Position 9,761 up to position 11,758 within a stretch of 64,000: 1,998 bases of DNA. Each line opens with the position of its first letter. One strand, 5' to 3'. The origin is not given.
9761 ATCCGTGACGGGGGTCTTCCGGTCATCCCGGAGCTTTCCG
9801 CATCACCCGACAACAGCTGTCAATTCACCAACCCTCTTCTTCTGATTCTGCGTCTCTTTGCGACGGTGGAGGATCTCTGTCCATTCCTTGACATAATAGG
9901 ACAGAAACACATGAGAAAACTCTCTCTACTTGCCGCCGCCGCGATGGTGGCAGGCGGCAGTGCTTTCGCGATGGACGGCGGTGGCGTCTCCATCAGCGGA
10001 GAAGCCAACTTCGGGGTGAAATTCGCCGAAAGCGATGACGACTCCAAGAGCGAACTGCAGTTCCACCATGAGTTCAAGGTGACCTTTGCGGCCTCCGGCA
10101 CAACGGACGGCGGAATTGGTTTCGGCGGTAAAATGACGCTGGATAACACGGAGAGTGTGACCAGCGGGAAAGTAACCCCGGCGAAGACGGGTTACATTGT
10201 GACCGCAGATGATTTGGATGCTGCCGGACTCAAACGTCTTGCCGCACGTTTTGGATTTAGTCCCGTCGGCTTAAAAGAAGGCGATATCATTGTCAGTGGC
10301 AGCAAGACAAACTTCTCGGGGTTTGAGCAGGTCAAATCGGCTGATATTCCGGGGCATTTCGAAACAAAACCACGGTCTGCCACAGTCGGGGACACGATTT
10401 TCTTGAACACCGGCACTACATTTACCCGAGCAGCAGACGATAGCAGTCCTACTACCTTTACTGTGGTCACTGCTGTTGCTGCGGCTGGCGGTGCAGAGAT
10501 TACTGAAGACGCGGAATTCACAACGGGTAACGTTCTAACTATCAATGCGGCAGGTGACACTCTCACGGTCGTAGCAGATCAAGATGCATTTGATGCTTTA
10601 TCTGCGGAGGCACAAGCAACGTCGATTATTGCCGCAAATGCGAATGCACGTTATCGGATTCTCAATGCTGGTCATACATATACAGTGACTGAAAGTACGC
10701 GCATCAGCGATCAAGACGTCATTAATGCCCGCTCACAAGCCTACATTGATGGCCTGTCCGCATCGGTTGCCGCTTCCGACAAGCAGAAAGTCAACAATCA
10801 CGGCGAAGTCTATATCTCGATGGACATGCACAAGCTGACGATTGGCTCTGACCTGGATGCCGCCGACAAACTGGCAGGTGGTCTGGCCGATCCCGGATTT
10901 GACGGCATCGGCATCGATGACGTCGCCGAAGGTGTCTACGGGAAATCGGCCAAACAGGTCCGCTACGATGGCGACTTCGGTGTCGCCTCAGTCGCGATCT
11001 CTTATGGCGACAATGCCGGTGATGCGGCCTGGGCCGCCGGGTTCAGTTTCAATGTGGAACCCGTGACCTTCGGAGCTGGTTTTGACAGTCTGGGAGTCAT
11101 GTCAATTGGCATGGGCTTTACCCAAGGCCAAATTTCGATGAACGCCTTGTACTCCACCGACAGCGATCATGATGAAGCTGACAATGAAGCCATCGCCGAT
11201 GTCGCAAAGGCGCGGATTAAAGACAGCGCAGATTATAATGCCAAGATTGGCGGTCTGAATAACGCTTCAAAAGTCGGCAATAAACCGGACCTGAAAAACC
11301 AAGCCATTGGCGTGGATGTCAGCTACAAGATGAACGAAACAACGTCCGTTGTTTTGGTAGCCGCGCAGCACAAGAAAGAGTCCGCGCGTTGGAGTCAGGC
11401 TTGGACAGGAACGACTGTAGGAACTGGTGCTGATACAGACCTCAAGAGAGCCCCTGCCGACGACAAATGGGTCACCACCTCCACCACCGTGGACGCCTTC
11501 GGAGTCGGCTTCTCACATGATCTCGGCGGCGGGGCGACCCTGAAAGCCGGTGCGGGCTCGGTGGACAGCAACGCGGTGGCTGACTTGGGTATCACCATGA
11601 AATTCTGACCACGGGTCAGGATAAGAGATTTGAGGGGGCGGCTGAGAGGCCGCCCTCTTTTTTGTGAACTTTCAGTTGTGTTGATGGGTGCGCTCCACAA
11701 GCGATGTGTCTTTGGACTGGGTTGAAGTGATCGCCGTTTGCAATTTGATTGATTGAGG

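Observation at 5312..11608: Inverted porin paralogs: perfectly identical 5' ends, conserved barrel, unrelated giant loops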

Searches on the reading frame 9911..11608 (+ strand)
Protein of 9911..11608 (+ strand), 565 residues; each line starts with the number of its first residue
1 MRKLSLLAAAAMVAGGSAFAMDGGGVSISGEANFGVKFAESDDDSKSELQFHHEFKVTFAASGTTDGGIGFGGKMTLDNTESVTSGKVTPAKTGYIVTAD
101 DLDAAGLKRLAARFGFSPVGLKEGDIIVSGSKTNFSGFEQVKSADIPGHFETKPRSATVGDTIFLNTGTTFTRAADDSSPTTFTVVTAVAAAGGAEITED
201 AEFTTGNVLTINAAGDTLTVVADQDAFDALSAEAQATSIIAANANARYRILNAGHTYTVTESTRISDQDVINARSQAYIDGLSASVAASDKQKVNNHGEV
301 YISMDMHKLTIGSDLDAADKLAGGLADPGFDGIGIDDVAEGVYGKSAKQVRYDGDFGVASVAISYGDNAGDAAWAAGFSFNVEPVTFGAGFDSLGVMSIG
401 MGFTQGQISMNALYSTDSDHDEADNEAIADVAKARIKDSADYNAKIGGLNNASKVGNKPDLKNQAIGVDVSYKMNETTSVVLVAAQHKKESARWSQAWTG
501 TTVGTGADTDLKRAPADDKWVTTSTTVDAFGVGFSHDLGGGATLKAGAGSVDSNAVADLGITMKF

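Call 4: search_protein_families(library=pfam, proteins=[window:9911-11608:+], max_evalue=0.01)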
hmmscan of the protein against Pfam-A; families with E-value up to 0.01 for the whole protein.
window:9911-11608:+ (565 aa): 1 family
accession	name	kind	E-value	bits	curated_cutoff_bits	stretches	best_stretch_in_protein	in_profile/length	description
PF13609.12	Porin_4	-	2.7e-14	54.1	27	2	290-554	79-308/310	Gram-negative porin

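Call 13: find_related_loci(query=window:9911-11608:+, collection=genome_contigs, flank=10000)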
Query window:9911-11608:+ (565 aa) in genome_contigs; peptide patterns used: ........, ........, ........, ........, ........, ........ (x = any residue, [..] = any of these).
119 stretches matched a pattern; 13 encode a relative of the query (tblastn E <= 1e-3); 11 distinct loci.
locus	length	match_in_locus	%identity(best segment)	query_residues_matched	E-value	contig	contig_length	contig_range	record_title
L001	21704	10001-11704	64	1-565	0e+0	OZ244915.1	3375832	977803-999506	MAG: Paracoccaceae bacterium isolate 35235c0e-462a-4969-8d08-976f402ca879 genome assembly, chromosome: 1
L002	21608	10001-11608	82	19-565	0e+0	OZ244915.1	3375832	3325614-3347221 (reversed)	MAG: Paracoccaceae bacterium isolate 35235c0e-462a-4969-8d08-976f402ca879 genome assembly, chromosome: 1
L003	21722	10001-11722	58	1-565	8e-179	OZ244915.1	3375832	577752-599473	MAG: Paracoccaceae bacterium isolate 35235c0e-462a-4969-8d08-976f402ca879 genome assembly, chromosome: 1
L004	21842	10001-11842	56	19-565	3e-176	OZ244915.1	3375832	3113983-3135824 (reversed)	MAG: Paracoccaceae bacterium isolate 35235c0e-462a-4969-8d08-976f402ca879 genome assembly, chromosome: 1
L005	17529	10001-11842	59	1-565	0e+0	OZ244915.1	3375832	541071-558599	MAG: Paracoccaceae bacterium isolate 35235c0e-462a-4969-8d08-976f402ca879 genome assembly, chromosome: 1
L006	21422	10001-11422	50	19-565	1e-134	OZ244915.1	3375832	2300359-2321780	MAG: Paracoccaceae bacterium isolate 35235c0e-462a-4969-8d08-976f402ca879 genome assembly, chromosome: 1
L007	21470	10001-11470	77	1-565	7e-121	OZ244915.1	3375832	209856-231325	MAG: Paracoccaceae bacterium isolate 35235c0e-462a-4969-8d08-976f402ca879 genome assembly, chromosome: 1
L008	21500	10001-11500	72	1-565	3e-117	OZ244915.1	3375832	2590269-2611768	MAG: Paracoccaceae bacterium isolate 35235c0e-462a-4969-8d08-976f402ca879 genome assembly, chromosome: 1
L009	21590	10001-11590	67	1-565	3e-108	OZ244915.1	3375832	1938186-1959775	MAG: Paracoccaceae bacterium isolate 35235c0e-462a-4969-8d08-976f402ca879 genome assembly, chromosome: 1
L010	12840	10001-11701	51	1-565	1e-141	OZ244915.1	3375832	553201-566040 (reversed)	MAG: Paracoccaceae bacterium isolate 35235c0e-462a-4969-8d08-976f402ca879 genome assembly, chromosome: 1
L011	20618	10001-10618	73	346-565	3e-88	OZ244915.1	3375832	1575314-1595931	MAG: Paracoccaceae bacterium isolate 35235c0e-462a-4969-8d08-976f402ca879 genome assembly, chromosome: 1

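Call 17: find_homologous_proteins(query=window:9911-11608:+, max_evalue=0.00001)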
Query window:9911-11608:+ (565 aa): 70 proteins with E <= 0.00001 among 8000 candidates.
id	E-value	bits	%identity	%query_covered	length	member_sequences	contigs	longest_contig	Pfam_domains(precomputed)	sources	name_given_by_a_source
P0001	0.0e+0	1130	100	94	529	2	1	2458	PF13609.13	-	-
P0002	1.3e-279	947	82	97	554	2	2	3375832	PF13609.13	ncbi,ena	-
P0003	9.0e-211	720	63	97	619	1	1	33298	PF13609.13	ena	-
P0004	1.7e-197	676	65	100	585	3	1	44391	PF13609.13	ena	-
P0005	1.3e-191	656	60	100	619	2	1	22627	PF13609.13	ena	-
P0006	1.7e-187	643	60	100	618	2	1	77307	PF13609.13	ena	-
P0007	8.2e-186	637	60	97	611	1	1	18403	PF13609.13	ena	-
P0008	6.2e-183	628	60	100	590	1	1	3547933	PF13609.13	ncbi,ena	-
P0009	1.3e-182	627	60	100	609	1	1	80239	PF13609.13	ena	-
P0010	2.1e-181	623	74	52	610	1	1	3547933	PF13609.13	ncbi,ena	-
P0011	3.1e-180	619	61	97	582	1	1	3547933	-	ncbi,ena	-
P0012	7.6e-179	614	59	100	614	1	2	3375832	PF13609.13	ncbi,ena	-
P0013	2.2e-178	613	60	100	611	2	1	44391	PF13609.13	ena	-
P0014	5.3e-178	611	60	97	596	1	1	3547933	PF13609.13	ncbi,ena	-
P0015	1.1e-174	601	66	68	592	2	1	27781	PF13609.13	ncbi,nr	ncbi:MAG: porin [Rhodobacteraceae bacterium]|nr:porin [Paracoccaceae bacterium]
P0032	7.3e-145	502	74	48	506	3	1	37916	PF13609.13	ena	-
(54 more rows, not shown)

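Call 34: find_encoding_contigs(protein=P0032, flank=10000, max_places=4)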
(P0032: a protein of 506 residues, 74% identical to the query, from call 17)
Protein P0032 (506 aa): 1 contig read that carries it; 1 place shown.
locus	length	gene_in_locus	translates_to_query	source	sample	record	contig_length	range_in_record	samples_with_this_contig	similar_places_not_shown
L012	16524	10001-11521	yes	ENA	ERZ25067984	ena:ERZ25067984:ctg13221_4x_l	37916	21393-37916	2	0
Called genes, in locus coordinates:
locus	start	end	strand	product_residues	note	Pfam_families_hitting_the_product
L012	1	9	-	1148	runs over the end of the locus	PF02811:PHP, PF07733:DNA_pol3_alpha, PF17657:DNA_pol3_finger, PF14579:HHH_6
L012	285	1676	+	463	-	PF00111:Fer2 (weak), PF01799:Fer2_2, PF00941:FAD_binding_5, PF03450:CO_deh_flav_C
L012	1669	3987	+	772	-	PF01315:Ald_Xan_dh_C, PF02738:MoCoBD_1, PF20256:MoCoBD_2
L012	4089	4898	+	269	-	PF02625:XdhC_CoxI (faint), PF13478:XdhC_C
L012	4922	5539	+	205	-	PF00383:dCMP_cyt_deam_1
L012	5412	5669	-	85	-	-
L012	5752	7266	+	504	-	PF00501:AMP-binding, PF13193:AMP-binding_C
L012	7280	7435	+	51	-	-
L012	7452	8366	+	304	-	PF01925:TauE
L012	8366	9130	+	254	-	PF09608:Alph_Pro_TM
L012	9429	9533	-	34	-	-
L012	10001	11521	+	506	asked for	PF13609:Porin_4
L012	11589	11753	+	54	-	-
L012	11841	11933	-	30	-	-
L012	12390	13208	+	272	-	PF00005:ABC_tran, PF08402:TOBE_2 (weak)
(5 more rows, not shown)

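Call 35: find_encoding_contigs(protein=P0004, flank=10000, max_places=4)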
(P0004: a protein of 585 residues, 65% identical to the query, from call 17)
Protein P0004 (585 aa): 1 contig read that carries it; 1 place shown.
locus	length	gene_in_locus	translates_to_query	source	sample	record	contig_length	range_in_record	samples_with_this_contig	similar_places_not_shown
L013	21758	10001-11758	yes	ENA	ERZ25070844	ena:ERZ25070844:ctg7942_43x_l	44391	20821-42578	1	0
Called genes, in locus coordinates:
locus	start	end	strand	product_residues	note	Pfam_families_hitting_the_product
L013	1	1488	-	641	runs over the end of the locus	PF01807:Zn_ribbon_DnaG, PF08275:DNAG_N, PF01751:Toprim, PF13155:Toprim_2, PF13662:Toprim_4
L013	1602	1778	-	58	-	-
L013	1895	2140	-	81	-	PF20082:DUF6476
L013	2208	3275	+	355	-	PF00849:PseudoU_synth_2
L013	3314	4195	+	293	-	PF00140:Sigma70_r1_2 (weak), PF04542:Sigma70_r2, PF04545:Sigma70_r4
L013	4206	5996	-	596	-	PF08439:Peptidase_M3_N, PF01432:Peptidase_M3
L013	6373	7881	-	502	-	PF13609:Porin_4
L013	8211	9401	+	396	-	PF01526:DDE_Tnp_Tn3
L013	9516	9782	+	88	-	PF08011:PDDEXK_9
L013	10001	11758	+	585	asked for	PF13609:Porin_4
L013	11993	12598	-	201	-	PF19570:DUF6088, PF13338:AbiEi_4 (weak)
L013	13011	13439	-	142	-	PF13560:HTH_31 (faint), PF15970:HicB-like_2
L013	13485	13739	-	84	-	-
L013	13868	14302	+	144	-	-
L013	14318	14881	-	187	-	PF00583:Acetyltransf_1 (weak), PF13508:Acetyltransf_7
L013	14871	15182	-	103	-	PF21983:NikA-like (weak), PF08681:TacA1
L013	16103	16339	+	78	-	-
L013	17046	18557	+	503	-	PF13175:AAA_15, PF13304:AAA_21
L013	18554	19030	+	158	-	-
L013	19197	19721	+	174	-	-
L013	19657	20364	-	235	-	-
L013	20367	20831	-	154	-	-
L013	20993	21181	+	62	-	-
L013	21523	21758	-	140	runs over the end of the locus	-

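Call 37: predict_structure(alignment_id=A1)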
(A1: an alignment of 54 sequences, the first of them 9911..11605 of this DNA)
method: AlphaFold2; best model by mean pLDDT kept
length: 565 residues; sequences in the alignment: 54
mean_pLDDT: 77.0   pTM: 0.67
mean pLDDT of the five models: 77.0, 75.3, 74.4, 73.1, 71.6
residues with pLDDT >= 90: 164; 70-90: 228; 50-70: 119; < 50: 54
segments of 3 or more residues with pLDDT < 50: 1-22, 166-179, 190-196, 246-248, 288-290
pLDDT, mean of each block of 10 residues (from residue 1): 40 40 63 76 60 76 73 76 55 90 91 87 92 85 89 74 52 44 52 50 56 53 63 63 51 60 89 91 60 72 87 87 89 88 83 93 88 92 93 92 94 91 72 84 76 84 94 93 95 87 68 87 92 94 91 87 84
secondary structure, 60 per line:
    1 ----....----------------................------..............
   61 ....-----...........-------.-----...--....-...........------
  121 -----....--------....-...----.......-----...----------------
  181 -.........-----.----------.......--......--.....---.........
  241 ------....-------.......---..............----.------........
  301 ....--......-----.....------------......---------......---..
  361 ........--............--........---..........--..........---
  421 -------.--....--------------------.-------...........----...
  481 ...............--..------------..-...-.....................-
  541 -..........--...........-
elements in order: H5-8 E25-40 E47-64 E70-80 E94-96 H99-102 H104-114 E126-129 E138-141 E150-156 E162-164 E182-190 E207-213 E216-221 H224-228 H232-240 E247-250 E258-264 H268-281 E293-304 E307-312 H318-322 H335-340 E350-355 E359-368 E371-382 E385-392 E396-405 E408-417 H431-434 E463-473 E478-495 E519-539 E542-551 E554-564

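Call 41: fold_search(model_id=the predicted structure, library=pdb)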
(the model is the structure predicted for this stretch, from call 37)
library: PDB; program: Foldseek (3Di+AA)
matches with E <= 10: 830; with E <= 0.001: 195
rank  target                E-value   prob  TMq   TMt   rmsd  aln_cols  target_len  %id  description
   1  2por                  1.6e-10  1.00  0.37  0.67  13.2       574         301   14  STRUCTURE OF PORIN REFINED AT 1.8 ANGSTROMS RESOLUTION (released 1993-07-15)
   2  7prn                  1.7e-09  1.00  0.28  0.49  16.3       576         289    9  E1M, D97A, E99A MUTANT OF RH. BLASTICA PORIN (released 1998-08-12)
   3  5prn                  1.9e-09  1.00  0.29  0.50  16.2       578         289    9  E1M, Y96W, S119W MUTANT OF RH. BLASTICA PORIN (released 1998-08-12)
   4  6prn                  2.9e-09  1.00  0.37  0.70  13.6       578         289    8  E1M, K50A, R52A MUTANT OF RH. BLASTICA PORIN (released 1998-08-12)
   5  2prn                  3.1e-09  1.00  0.36  0.69  13.7       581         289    7  RHODOPSEUDOMONAS BLASTICA PORIN, TRIPLE MUTANT E1M, E99W, A116W (released 1999-01-13)
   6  1prn                  3.4e-09  1.00  0.28  0.48  16.8       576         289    9  REFINED STRUCTURE OF PORIN FROM RHODOPSEUDOMONAS BLASTICA AND COMPARISON WITH THE PORIN FROM RHODOBACTER CAPSULATUS (released 1994-10-15)
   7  8prn                  3.8e-09  1.00  0.38  0.72  13.1       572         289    8  E1M, K50A, R52A, D97A, E99A MUTANT OF RH. BLASTICA PORIN (released 1998-08-12)
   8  3prn                  4.0e-09  1.00  0.37  0.69  13.4       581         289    7  E1M, A104W MUTANT OF RH. BLASTICA PORIN (released 1998-08-12)
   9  1bh3                  5.5e-09  1.00  0.29  0.50  15.6       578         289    9  E1M, A116K MUTANT OF RH. BLASTICA PORIN (released 1998-08-12)
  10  5dl7                  3.1e-08  1.00  0.31  0.42  19.3       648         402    7  Crystal structure of Acinetobacter baumannii OccAB3 (released 2016-02-03)
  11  7fdy_B                6.4e-08  1.00  0.27  0.43  27.8       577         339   10  Structure of OmpF1 (released 2022-11-16)
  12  6cd2_C                7.1e-08  1.00  0.19  0.16  33.4       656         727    9  Crystal structure of the PapC usher bound to the chaperone-adhesin PapD-PapG (released 2018-10-03)
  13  1gfp                  7.9e-08  1.00  0.28  0.43  28.5       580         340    9  OMPF PORIN (MUTANT R42C) (released 1996-12-07)
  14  6ehe                  9.2e-08  1.00  0.30  0.53  29.8       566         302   10  OmpTdeltaL8 (loop L8 deletion mutant of OmpT), an outer membrane protein of Vibrio cholerae (released 2018-04-25)
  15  7fdy_A                9.7e-08  1.00  0.27  0.43  29.5       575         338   10  Structure of OmpF1 (released 2022-11-16)
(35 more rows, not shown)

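Call 55: fold_search(model_id=the predicted structure, library=viral)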
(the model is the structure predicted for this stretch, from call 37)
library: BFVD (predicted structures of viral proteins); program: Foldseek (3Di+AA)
matches with E <= 10: 395; with E <= 0.001: 7
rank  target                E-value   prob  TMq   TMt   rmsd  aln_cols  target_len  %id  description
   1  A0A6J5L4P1            1.3e-07  1.00  0.32  0.42  28.0       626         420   10  OmpC Outer membrane protein (Porin) [uncultured Caudovirales phage]
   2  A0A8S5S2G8            1.8e-05  1.00  0.22  0.20  28.1       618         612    8  Phosphate-selective porin O and P [Siphoviridae sp. ctBLh2]
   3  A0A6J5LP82            6.6e-05  1.00  0.26  0.50  10.9       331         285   14  OmpC Outer membrane protein (Porin) [uncultured Caudovirales phage]
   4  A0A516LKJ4            6.9e-04  0.97  0.17  0.25  15.5       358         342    8  (no name in the UniProt tables at hand)
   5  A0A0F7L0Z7            7.7e-04  0.93  0.09  0.25  18.4       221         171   11  Uncharacterized protein [uncultured marine virus]
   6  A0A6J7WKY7            9.0e-04  1.00  0.14  0.37  16.5       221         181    9  Uncharacterized protein [uncultured Caudovirales phage]
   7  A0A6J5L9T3            9.0e-04  0.23  0.10  0.10  40.2       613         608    8  Autotransporter beta-domain containing protein [uncultured Caudovirales phage]
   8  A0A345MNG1            1.2e-03  0.99  0.25  0.35  29.3       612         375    6  (no name in the UniProt tables at hand)
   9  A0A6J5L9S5            1.4e-03  0.69  0.20  0.15  42.7       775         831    7  Repeat domain in Vibrio, Colwellia, Bradyrhizobium and Shewanella [uncultured Caudovirales phage]
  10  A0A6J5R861            1.8e-03  0.16  0.10  0.10  41.6       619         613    7  Autotransporter beta-domain containing protein [uncultured Caudovirales phage]
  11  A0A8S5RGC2            2.3e-03  0.94  0.11  0.13  16.0       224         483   11  Outer membrane protein [virus sp. ct5rm7]
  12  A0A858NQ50            4.8e-03  0.30  0.10  0.18  16.0       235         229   14  Uncharacterized protein [Xanthomonas phage FoX1]
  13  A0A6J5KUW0            5.0e-03  0.75  0.16  0.10  27.1       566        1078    6  Autotransporter beta-domain containing protein [uncultured Caudovirales phage]
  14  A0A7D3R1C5            7.3e-03  0.14  0.12  0.08  36.7       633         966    6  Zinc finger RING/FYVE/PHD-type protein [Fadolivirus FV1/VV64]
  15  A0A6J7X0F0            7.6e-03  0.99  0.14  0.32  12.6       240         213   10  Uncharacterized protein [uncultured Caudovirales phage]
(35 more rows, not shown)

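Call 69: search_protein_families(library=ncbifam, proteins=[window:9911-11608:+], max_evalue=0.001)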
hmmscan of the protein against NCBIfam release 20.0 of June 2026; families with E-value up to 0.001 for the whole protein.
window:9911-11608:+ (565 aa): 0 families

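Call 82: search_protein_families(library=pfam, proteins=[L005:8847-9767:+, L005:5979-7454:+, L013:8211-9401:+], max_evalue=0.001)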
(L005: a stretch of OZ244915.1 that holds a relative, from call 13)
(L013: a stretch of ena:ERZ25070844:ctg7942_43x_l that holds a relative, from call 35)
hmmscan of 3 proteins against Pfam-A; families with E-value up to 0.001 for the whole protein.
L005:8847-9767:+ (306 aa): 1 family
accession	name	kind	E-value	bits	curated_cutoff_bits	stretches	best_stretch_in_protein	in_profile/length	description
PF00589.27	Phage_integrase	-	9e-16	58.6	27.1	1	132-297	6-169/172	Phage integrase family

L005:5979-7454:+ (491 aa): 2 families
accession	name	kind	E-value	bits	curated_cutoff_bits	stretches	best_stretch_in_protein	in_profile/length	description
PF09820.16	AAA-ATPase_like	-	1.2e-24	87.7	26.1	1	43-171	73-201/201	Predicted AAA-ATPase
PF08011.17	PDDEXK_9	-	7.6e-14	52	25.5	1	385-480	2-102/105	PD-(D/E)XK nuclease superfamily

L013:8211-9401:+ (396 aa): 1 family
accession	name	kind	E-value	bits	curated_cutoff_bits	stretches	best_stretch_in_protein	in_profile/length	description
PF01526.23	DDE_Tnp_Tn3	-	1.8e-67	228.2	24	1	10-255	127-389/389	Tn3 transposase DDE domain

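Call 83: find_homologous_proteins(query=L005:8847-9767:+, max_evalue=1e-20)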
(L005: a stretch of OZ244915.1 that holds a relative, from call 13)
Query L005:8847-9767:+ (306 aa): 1861 proteins with E <= 1e-20 among 8000 candidates; the best 120 are listed.
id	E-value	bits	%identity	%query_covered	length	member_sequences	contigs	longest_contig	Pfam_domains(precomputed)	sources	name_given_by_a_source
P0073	2.3e-193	659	99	100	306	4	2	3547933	PF00589.28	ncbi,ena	-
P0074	4.9e-90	320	55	96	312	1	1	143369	PF00589.28,PF02899.24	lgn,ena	-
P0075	4.5e-87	310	53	96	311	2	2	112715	PF00589.28,PF02899.24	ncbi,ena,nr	ncbi:MAG: tyrosine-type recombinase/integrase [Boseongicola sp. SB0677_bin_26]|nr:tyrosine-type reco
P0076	4.7e-87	310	53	99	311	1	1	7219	PF00589.28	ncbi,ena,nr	ncbi:MAG: tyrosine-type recombinase/integrase [Boseongicola sp. SB0662_bin_57]|nr:tyrosine-type reco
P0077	2.6e-84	301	54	94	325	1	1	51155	PF00589.28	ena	-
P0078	6.4e-84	300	51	96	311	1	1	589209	PF00589.28,PF02899.24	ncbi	-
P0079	4.7e-83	297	51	99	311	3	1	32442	PF00589.28,PF02899.24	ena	-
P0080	5.2e-83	297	50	99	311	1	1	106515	PF00589.28,PF02899.24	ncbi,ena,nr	ncbi:MAG: tyrosine-type recombinase/integrase [Boseongicola sp. SB0665_bin_10]|nr:tyrosine-type reco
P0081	5.2e-83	297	54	93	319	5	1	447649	PF00589.28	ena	-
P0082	1.4e-82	296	54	94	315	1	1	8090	PF00589.28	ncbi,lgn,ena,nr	ncbi:MAG: tyrosine-type recombinase/integrase [Alphaproteobacteria bacterium]|nr:tyrosine-type recom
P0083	2.5e-82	295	52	96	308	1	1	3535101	PF00589.28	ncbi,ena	-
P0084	2.8e-82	295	55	92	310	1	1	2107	PF00589.28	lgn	-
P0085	6.8e-82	293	52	96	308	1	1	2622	PF00589.28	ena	-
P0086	2.3e-81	292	55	82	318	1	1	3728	PF00589.28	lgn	-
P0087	1.0e-80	289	52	96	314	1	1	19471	PF00589.28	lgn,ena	-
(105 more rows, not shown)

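Call 84: find_encoding_contigs(protein=P0073, flank=8000, max_places=4)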
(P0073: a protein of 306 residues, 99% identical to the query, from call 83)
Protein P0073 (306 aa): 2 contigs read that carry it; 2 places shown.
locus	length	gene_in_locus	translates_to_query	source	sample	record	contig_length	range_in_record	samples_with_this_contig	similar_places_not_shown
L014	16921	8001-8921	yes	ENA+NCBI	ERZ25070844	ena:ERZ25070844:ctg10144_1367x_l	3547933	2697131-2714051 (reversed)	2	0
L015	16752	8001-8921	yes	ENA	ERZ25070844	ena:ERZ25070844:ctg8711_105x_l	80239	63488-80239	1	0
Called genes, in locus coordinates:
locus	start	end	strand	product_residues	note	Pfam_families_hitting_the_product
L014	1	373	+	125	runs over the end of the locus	PF00583:Acetyltransf_1 (weak), PF13508:Acetyltransf_7 (weak)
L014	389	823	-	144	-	-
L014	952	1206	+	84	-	-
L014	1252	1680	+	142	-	PF13560:HTH_31 (faint), PF15970:HicB-like_2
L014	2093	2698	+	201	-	PF19570:DUF6088, PF13338:AbiEi_4 (weak)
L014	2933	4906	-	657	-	PF13609:Porin_4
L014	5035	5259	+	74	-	PF09820:AAA-ATPase_like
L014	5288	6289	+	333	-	PF09820:AAA-ATPase_like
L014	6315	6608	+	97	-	PF08011:PDDEXK_9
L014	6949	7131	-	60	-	-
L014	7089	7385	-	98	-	PF04365:BrnT_toxin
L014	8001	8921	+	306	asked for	PF00589:Phage_integrase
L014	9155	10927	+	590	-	PF13609:Porin_4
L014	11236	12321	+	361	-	PF00005:ABC_tran, PF02463:SMC_N (faint), PF17912:OB_MalK (weak)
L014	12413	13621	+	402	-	PF01547:SBP_bac_1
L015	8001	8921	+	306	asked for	PF00589:Phage_integrase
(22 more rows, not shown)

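Call 86: find_encoding_contigs(protein=L013:6373-7881:-, flank=10000, max_places=6)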
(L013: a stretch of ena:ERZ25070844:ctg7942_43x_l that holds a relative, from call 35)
Protein L013:6373-7881:- (502 aa): 1 contig read that carries it; 1 place shown.
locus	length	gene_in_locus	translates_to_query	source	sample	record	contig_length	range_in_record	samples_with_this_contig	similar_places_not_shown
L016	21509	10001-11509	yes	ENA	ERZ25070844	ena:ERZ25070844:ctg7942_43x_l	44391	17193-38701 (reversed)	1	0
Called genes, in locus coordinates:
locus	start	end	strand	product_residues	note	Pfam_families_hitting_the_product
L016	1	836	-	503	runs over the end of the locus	PF13175:AAA_15, PF13304:AAA_21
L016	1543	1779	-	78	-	-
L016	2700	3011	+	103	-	PF21983:NikA-like (weak), PF08681:TacA1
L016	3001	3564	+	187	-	PF00583:Acetyltransf_1 (weak), PF13508:Acetyltransf_7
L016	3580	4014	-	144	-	-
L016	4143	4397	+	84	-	-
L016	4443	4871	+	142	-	PF13560:HTH_31 (faint), PF15970:HicB-like_2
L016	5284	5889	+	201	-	PF19570:DUF6088, PF13338:AbiEi_4 (weak)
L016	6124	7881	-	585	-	PF13609:Porin_4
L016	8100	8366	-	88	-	PF08011:PDDEXK_9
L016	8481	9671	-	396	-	PF01526:DDE_Tnp_Tn3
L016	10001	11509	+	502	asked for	PF13609:Porin_4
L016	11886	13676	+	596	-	PF08439:Peptidase_M3_N, PF01432:Peptidase_M3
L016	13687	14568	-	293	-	PF00140:Sigma70_r1_2 (weak), PF04542:Sigma70_r2, PF04545:Sigma70_r4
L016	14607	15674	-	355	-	PF00849:PseudoU_synth_2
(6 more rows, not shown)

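Call 87: find_encoding_contigs(protein=L013:3314-4195:+, flank=10000, max_places=6)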
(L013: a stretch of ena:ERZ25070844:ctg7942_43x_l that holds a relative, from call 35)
Protein L013:3314-4195:+ (293 aa): 3 contigs read that carry it; 3 places shown.
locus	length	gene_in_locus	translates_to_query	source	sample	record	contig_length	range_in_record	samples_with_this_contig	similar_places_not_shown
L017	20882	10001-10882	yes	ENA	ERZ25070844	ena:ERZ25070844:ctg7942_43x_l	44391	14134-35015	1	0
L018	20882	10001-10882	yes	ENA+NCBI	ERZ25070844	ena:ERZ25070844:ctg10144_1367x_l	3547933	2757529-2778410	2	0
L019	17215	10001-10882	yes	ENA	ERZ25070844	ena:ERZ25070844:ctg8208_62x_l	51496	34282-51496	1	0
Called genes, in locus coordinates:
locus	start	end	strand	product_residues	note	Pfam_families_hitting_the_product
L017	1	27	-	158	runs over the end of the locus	PF01029:NusB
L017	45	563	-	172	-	PF00885:DMRL_synthase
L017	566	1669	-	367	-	PF00926:DHBP_synthase, PF00925:GTP_cyclohydro2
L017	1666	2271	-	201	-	PF00677:Lum_binding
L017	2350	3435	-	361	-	PF00383:dCMP_cyt_deam_1, PF14437:MafB19-deam, PF01872:RibD_C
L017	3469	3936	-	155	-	PF22811:Zn_ribbon_NrdR, PF03477:ATP-cone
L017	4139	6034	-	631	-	PF03979:Sigma70_r1_1, PF00140:Sigma70_r1_2, PF04546:Sigma70_ner, PF04542:Sigma70_r2, PF04539:Sigma70_r3, PF04545:Sigma70_r4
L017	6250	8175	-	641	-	PF01807:Zn_ribbon_DnaG, PF08275:DNAG_N, PF01751:Toprim, PF13155:Toprim_2, PF13662:Toprim_4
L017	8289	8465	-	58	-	-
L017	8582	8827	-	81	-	PF20082:DUF6476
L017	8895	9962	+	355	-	PF00849:PseudoU_synth_2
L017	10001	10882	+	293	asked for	PF00140:Sigma70_r1_2 (weak), PF04542:Sigma70_r2, PF04545:Sigma70_r4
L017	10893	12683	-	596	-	PF08439:Peptidase_M3_N, PF01432:Peptidase_M3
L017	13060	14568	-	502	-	PF13609:Porin_4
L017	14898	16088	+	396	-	PF01526:DDE_Tnp_Tn3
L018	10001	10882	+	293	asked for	PF00140:Sigma70_r1_2 (weak), PF04542:Sigma70_r2, PF04545:Sigma70_r4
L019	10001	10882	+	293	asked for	PF00140:Sigma70_r1_2 (weak), PF04542:Sigma70_r2, PF04545:Sigma70_r4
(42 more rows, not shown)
